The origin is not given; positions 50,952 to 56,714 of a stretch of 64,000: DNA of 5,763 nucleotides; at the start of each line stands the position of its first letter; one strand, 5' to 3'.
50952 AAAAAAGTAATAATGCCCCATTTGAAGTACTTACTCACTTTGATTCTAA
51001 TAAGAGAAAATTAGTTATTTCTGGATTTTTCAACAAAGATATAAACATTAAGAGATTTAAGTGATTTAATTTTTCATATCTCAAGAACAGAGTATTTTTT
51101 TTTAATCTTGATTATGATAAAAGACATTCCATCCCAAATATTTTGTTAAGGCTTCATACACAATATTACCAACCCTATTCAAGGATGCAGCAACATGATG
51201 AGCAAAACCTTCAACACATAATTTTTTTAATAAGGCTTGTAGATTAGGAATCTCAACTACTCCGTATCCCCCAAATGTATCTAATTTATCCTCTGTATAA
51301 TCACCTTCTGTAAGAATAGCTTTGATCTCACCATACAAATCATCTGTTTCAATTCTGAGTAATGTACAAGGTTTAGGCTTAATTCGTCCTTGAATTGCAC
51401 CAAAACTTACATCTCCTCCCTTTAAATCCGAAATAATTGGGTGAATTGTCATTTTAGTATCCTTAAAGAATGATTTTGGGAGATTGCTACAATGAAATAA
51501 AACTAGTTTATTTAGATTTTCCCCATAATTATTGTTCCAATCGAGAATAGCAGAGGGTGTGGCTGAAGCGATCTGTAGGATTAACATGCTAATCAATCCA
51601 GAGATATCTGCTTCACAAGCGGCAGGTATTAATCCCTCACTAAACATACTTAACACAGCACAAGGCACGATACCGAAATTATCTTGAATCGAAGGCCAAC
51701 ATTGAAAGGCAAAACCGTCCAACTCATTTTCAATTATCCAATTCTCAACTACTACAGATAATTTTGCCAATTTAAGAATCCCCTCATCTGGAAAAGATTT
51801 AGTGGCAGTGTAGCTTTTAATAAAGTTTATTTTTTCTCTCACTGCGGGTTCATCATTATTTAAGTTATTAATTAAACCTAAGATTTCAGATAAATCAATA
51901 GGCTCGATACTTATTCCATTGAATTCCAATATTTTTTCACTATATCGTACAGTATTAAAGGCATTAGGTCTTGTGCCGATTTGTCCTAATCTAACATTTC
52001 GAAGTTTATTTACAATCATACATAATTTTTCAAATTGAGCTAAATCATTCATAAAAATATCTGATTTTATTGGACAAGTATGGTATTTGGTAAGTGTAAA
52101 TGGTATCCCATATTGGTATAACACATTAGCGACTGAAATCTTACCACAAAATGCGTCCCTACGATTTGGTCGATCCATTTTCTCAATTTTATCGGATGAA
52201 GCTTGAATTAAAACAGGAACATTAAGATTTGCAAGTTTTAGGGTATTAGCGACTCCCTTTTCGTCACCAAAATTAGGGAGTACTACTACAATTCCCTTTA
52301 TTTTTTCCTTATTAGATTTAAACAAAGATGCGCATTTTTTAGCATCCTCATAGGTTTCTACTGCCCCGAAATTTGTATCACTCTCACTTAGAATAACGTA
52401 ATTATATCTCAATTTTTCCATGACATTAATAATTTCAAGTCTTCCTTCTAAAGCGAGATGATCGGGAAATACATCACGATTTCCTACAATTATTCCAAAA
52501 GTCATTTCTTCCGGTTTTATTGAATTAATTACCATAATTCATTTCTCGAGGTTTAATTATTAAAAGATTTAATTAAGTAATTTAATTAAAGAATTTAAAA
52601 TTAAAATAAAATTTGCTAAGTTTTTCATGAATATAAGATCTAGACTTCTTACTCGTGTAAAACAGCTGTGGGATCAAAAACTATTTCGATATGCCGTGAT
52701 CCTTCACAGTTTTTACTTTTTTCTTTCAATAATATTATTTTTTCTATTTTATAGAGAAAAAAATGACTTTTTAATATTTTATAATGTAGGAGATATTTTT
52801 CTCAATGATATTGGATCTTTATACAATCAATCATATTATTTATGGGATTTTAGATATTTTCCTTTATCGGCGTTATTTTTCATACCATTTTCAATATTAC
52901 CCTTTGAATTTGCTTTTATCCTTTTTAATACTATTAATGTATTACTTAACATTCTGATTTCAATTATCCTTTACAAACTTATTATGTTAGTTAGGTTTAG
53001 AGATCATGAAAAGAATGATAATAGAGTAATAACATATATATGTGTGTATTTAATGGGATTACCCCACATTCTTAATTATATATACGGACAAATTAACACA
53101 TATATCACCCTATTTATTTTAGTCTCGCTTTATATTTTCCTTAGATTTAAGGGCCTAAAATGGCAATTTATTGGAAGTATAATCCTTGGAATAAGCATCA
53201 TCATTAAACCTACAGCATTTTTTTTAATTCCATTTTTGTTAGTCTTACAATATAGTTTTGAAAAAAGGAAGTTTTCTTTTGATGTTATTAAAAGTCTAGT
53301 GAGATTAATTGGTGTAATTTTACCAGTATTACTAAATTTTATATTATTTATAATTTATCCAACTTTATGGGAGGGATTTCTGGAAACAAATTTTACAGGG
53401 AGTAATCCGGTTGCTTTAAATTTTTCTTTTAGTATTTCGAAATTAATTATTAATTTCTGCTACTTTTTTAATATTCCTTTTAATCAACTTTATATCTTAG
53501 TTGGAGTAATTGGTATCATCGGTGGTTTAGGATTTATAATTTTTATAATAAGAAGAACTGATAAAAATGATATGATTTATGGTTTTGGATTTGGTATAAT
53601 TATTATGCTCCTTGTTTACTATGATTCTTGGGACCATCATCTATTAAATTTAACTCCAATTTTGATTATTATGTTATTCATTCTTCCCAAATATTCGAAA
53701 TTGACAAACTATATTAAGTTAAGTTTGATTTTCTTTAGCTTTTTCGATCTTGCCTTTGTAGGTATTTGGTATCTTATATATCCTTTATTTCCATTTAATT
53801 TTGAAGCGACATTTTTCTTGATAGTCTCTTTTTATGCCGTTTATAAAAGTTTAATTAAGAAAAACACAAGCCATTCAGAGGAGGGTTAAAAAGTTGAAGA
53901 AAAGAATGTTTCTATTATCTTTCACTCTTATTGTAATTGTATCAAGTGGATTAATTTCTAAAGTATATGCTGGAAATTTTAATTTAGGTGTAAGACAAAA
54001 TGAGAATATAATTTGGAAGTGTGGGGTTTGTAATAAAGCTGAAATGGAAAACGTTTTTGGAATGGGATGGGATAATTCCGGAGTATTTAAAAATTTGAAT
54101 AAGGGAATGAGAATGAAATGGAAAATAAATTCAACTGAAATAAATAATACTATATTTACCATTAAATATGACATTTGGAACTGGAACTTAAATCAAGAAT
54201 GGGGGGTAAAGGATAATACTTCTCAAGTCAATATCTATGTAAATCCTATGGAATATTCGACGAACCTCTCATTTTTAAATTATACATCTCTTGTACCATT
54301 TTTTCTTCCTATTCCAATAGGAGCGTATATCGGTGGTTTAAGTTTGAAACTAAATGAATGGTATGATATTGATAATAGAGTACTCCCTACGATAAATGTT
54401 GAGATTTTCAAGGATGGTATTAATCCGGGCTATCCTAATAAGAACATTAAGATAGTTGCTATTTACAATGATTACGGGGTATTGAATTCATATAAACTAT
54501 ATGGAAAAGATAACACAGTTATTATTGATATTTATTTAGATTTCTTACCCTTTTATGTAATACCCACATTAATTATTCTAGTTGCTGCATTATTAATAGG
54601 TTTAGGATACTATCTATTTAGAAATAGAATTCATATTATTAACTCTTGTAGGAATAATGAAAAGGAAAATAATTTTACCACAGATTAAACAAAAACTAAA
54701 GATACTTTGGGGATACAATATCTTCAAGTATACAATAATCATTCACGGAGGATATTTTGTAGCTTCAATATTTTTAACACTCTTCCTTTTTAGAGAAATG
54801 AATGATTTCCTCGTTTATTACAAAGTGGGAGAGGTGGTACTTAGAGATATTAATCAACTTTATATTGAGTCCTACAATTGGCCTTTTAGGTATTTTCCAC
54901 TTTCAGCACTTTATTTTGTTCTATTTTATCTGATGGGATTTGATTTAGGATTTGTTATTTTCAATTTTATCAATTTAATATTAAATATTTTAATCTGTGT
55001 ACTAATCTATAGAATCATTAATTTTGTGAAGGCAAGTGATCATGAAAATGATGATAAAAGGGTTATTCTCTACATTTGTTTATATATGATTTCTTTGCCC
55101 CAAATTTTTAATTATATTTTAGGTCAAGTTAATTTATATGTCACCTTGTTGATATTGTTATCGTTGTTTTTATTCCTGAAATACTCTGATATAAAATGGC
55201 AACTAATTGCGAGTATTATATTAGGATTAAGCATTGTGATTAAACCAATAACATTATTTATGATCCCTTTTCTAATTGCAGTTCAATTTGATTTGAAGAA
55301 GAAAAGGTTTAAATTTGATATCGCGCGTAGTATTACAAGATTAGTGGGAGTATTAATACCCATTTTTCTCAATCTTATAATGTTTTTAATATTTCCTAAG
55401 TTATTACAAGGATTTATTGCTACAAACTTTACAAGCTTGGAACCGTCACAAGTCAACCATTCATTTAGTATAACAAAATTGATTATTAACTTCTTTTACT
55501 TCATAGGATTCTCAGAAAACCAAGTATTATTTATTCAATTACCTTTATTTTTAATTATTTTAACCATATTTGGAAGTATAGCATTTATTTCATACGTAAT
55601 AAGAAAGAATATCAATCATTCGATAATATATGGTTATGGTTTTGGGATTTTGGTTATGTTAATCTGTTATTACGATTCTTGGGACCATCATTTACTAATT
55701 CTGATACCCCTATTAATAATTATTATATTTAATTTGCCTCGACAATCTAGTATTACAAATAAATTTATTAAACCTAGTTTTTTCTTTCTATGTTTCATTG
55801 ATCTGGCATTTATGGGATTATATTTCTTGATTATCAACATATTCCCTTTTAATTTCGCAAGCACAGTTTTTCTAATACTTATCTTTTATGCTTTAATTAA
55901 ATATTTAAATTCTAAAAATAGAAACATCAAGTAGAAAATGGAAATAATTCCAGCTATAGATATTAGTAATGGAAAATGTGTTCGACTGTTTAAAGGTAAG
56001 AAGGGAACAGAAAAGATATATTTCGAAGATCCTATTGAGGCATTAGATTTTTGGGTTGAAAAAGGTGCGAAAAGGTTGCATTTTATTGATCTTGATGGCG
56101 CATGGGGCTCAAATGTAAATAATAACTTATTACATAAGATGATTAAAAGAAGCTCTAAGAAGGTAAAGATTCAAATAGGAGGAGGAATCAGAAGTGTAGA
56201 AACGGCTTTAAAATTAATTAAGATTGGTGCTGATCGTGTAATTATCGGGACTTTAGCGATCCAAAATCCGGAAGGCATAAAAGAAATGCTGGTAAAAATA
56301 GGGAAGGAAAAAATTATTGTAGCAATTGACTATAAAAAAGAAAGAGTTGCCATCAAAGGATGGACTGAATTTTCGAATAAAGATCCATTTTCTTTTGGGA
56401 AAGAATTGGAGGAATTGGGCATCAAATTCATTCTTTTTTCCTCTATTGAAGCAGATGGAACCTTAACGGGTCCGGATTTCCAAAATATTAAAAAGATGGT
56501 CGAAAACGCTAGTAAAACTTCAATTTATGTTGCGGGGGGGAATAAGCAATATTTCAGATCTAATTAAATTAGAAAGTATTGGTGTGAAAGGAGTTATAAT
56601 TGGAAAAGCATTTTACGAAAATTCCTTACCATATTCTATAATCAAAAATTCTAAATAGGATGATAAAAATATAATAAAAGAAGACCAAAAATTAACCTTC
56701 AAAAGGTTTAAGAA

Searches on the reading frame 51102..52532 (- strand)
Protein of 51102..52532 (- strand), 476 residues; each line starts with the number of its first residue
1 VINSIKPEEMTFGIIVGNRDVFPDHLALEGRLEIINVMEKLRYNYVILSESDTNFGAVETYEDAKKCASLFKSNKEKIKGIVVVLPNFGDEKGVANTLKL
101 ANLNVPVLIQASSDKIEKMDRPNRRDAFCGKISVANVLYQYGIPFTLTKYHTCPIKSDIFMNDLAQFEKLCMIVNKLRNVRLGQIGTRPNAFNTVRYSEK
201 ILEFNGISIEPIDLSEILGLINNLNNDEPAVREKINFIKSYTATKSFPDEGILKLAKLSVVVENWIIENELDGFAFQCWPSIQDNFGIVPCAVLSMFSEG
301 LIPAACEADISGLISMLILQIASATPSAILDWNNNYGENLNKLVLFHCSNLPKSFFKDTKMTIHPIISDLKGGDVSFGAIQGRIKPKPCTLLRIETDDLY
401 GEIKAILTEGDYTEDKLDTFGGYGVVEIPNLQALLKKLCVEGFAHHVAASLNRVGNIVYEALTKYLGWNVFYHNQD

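Call 19: search_protein_families(library=pfam, proteins=[window:51102-52532:-], max_evalue=0.01)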
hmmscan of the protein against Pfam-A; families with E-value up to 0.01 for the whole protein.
window:51102-52532:- (476 aa): 1 family
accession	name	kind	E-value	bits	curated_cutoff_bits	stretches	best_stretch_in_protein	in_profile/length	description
PF02952.23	Fucose_iso_C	-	4e-22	78.8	29.3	1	345-472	1-141/143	L-fucose isomerase, C-terminal domain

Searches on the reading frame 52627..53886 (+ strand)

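Call 19: search_protein_families(library=pfam, proteins=[window:52627-53886:+], max_evalue=0.01)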
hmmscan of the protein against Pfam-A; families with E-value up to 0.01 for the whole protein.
window:52627-53886:+ (420 aa): 1 family
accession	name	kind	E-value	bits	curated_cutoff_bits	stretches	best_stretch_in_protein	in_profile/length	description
PF09594.16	GT87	-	6.3e-15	56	25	1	75-316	1-221/237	Glycosyltransferase family 87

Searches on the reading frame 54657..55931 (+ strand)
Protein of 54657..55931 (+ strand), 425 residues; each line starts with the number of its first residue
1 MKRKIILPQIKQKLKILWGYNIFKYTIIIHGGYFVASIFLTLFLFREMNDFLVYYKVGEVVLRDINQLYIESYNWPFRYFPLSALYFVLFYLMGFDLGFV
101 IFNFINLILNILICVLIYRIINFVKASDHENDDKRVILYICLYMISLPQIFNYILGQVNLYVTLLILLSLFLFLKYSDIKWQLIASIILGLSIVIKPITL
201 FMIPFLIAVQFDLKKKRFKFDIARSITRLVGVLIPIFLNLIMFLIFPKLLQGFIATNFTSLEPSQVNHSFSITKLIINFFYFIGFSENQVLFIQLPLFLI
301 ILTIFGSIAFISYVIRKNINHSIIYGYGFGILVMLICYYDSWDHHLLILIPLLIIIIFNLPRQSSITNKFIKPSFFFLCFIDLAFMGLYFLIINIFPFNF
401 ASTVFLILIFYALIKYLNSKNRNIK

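Call 19: search_protein_families(library=pfam, proteins=[window:54657-55931:+], max_evalue=0.01)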
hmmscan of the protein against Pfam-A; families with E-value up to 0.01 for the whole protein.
window:54657-55931:+ (425 aa): 1 family
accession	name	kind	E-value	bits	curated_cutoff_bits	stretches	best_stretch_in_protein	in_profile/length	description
PF09594.16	GT87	-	4.8e-12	46.6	25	1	77-298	1-201/237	Glycosyltransferase family 87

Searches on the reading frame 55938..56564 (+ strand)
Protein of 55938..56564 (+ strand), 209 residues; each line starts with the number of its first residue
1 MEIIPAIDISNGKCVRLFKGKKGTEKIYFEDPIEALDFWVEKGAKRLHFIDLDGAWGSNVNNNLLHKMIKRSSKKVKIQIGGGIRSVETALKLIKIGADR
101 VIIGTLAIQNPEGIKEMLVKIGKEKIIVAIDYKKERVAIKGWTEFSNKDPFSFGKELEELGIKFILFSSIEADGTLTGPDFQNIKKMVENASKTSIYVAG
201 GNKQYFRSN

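Call 19: search_protein_families(library=pfam, proteins=[window:55938-56564:+], max_evalue=0.01)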
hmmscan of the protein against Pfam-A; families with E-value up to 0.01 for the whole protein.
window:55938-56564:+ (209 aa): 5 families
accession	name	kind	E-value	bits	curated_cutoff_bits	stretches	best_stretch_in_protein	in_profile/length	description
PF00977.27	His_biosynth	-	4.7e-62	209.9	23.6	1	2-202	1-199/228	Histidine biosynthesis protein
PF01884.23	PcrB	-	9.3e-07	29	23.9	1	57-113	163-217/226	PcrB family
PF03932.20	CutC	-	0.0011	18.9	23.3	0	30-90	127-185/202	CutC family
PF01180.27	DHO_dh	-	0.0018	17.9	27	1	60-114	225-280/291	Dihydroorotate dehydrogenase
PF01645.23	Glu_synthase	-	0.0054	16.4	20.4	1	72-108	272-308/369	Conserved region in glutamate synthase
